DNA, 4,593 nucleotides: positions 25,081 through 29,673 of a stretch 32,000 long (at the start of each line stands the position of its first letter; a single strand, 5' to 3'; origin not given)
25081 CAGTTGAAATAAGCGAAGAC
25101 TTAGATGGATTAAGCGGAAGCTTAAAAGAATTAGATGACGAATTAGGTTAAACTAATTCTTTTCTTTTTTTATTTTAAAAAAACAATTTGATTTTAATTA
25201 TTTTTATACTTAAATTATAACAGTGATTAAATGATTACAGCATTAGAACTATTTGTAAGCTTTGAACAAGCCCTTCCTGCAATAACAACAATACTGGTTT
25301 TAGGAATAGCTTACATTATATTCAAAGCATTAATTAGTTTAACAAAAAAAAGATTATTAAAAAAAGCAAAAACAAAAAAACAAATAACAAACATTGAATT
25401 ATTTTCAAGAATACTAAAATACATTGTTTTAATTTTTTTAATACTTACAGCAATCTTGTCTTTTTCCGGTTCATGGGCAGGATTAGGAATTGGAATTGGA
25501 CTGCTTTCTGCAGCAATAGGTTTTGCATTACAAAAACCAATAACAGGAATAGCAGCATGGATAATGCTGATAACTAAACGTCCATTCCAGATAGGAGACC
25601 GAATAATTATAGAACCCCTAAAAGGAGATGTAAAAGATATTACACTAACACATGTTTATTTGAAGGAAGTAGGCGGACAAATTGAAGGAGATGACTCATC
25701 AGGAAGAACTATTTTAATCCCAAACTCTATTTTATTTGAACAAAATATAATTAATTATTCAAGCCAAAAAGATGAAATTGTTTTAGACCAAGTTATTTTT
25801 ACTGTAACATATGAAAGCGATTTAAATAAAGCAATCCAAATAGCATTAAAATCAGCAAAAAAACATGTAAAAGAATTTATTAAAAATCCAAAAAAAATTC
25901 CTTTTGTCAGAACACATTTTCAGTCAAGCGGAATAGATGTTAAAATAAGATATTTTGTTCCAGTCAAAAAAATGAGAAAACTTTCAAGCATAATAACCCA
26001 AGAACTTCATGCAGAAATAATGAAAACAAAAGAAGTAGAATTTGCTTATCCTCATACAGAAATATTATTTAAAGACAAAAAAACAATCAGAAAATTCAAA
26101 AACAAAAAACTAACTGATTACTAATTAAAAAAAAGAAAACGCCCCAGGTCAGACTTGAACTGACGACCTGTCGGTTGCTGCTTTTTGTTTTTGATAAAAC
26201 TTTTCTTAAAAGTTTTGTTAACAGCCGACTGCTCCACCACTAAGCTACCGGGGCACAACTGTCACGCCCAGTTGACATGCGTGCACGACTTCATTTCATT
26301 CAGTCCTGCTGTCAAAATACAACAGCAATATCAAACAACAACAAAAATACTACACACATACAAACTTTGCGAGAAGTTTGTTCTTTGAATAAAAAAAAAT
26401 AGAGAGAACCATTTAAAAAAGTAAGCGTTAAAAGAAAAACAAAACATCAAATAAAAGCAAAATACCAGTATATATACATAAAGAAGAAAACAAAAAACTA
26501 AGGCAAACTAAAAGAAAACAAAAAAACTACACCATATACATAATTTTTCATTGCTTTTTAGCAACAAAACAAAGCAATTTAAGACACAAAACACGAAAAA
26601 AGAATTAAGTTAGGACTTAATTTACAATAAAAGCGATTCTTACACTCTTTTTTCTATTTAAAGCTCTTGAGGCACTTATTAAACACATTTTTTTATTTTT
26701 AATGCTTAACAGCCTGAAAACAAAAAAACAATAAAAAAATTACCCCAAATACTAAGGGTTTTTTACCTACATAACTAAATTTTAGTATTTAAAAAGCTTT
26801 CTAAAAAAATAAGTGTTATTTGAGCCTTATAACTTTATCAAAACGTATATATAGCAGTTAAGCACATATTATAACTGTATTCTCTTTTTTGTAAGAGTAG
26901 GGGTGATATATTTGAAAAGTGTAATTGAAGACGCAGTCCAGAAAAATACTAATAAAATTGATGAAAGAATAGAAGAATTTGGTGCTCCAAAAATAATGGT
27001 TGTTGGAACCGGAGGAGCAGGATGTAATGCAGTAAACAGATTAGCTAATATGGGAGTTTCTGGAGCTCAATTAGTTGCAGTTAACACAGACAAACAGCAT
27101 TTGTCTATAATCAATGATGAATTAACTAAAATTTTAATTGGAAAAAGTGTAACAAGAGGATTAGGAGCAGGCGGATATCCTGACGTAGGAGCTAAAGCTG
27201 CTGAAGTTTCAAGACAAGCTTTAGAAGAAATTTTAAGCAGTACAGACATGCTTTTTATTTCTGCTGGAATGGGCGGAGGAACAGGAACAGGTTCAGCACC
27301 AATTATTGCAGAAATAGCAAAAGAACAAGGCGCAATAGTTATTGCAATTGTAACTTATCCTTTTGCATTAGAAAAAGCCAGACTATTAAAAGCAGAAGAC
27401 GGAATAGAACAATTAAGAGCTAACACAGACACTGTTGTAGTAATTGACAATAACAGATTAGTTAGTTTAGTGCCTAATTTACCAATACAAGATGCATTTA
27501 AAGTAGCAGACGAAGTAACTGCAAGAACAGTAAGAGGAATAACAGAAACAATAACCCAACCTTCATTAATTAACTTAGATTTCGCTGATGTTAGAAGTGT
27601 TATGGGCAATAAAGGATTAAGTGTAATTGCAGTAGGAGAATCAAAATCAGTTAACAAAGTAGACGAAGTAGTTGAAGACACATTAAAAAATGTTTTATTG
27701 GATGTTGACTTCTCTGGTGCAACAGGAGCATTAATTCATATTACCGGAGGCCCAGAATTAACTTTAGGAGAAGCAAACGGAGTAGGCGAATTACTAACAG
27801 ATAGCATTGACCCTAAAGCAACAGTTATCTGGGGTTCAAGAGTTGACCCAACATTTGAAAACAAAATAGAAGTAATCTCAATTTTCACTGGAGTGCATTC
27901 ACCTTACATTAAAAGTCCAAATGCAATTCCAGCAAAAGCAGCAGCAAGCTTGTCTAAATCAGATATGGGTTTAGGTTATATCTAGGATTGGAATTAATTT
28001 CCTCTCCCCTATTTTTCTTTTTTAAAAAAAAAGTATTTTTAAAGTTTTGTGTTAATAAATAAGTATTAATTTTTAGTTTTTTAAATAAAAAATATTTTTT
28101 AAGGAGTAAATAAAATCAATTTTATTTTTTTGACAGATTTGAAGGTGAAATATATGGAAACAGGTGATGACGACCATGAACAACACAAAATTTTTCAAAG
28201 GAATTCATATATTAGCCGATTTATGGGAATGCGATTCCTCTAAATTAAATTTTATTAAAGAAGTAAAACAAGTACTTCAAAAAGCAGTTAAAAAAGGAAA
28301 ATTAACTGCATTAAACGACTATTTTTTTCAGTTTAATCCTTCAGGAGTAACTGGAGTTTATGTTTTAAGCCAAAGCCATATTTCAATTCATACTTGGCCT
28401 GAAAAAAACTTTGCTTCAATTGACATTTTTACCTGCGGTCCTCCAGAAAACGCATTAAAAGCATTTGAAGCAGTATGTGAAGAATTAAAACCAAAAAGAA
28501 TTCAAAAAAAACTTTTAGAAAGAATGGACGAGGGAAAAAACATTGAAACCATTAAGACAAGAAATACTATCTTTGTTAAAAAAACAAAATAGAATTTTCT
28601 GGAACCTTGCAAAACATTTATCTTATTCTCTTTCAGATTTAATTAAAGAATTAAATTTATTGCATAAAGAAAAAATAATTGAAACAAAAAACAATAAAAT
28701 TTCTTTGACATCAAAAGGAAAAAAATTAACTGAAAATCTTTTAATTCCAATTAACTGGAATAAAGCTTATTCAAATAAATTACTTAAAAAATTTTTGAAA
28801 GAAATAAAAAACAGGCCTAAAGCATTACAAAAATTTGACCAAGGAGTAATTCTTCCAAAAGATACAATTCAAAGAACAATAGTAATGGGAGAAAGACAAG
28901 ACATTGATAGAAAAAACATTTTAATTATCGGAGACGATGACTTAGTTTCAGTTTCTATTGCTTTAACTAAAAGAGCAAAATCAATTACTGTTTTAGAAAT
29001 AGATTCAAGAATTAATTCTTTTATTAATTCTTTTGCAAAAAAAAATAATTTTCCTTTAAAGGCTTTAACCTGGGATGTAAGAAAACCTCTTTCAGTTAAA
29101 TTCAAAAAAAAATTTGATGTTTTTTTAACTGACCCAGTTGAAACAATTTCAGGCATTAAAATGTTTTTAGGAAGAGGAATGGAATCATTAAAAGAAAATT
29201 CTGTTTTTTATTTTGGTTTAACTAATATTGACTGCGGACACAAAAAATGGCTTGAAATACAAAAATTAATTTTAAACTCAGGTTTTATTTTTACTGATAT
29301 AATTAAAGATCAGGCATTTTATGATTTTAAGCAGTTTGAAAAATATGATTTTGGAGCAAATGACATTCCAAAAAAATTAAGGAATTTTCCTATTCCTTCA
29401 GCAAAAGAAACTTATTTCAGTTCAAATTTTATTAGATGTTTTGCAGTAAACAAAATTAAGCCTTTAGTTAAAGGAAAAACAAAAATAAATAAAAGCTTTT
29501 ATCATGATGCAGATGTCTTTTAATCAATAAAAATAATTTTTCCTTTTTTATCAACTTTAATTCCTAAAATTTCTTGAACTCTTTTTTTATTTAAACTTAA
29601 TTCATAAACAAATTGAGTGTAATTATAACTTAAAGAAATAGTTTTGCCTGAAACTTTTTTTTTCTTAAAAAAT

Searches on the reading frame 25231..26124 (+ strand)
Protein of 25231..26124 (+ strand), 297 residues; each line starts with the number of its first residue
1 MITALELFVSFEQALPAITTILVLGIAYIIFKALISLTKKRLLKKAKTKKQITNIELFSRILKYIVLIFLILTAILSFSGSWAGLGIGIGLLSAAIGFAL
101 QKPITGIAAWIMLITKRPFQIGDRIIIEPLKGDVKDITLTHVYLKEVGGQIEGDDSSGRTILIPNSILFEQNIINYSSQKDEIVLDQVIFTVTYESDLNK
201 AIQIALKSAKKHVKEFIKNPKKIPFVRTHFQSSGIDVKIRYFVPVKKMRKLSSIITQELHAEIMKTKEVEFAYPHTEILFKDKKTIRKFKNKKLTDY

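Call 74: search_protein_families(library=pfam, proteins=[window:25231-26124:+], max_evalue=0.0001)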
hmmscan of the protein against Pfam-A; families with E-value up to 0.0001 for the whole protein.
window:25231-26124:+ (297 aa): 2 families
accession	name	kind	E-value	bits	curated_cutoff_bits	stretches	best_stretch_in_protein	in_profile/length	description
PF00924.24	MS_channel_2nd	-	2.5e-13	50.4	20.2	1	103-177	2-67/68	Mechanosensitive ion channel, beta-domain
PF21082.3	MS_channel_3rd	-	1e-05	26.3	21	1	188-255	3-70/88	Mechanosensitive ion channel MscS, C-terminal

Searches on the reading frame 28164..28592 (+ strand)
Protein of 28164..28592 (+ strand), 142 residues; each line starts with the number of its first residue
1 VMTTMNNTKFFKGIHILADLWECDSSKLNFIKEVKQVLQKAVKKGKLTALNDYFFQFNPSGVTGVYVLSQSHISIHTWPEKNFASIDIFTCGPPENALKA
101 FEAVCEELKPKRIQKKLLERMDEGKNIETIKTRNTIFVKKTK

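Call 74: search_protein_families(library=pfam, proteins=[window:28164-28592:+], max_evalue=0.0001)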
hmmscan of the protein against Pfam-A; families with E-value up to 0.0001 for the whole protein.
window:28164-28592:+ (142 aa): 1 family
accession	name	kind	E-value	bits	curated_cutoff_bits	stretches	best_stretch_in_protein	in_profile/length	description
PF02675.21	AdoMet_dc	-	6.5e-35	120.2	25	1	15-120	1-106/107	S-adenosylmethionine decarboxylase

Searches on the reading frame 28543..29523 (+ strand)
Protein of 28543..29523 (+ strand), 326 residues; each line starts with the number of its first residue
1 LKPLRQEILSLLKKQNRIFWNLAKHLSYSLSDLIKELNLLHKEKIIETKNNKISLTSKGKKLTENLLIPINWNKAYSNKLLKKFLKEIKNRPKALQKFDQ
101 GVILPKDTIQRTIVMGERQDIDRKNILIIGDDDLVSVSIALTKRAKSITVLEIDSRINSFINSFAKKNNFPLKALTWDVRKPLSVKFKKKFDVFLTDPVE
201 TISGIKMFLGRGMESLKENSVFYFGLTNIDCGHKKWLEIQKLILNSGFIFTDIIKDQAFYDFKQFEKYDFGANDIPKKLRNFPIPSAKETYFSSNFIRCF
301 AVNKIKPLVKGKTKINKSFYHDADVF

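Call 74: search_protein_families(library=pfam, proteins=[window:28543-29523:+], max_evalue=0.0001)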
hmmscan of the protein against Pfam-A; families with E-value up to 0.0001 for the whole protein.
window:28543-29523:+ (326 aa): 1 family
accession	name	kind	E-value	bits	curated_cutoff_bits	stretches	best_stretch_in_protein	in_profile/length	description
PF01861.22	BpsA_C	-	4.9e-64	216.3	27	1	80-323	2-239/243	Branched-chain polyamine synthase A C-terminal domain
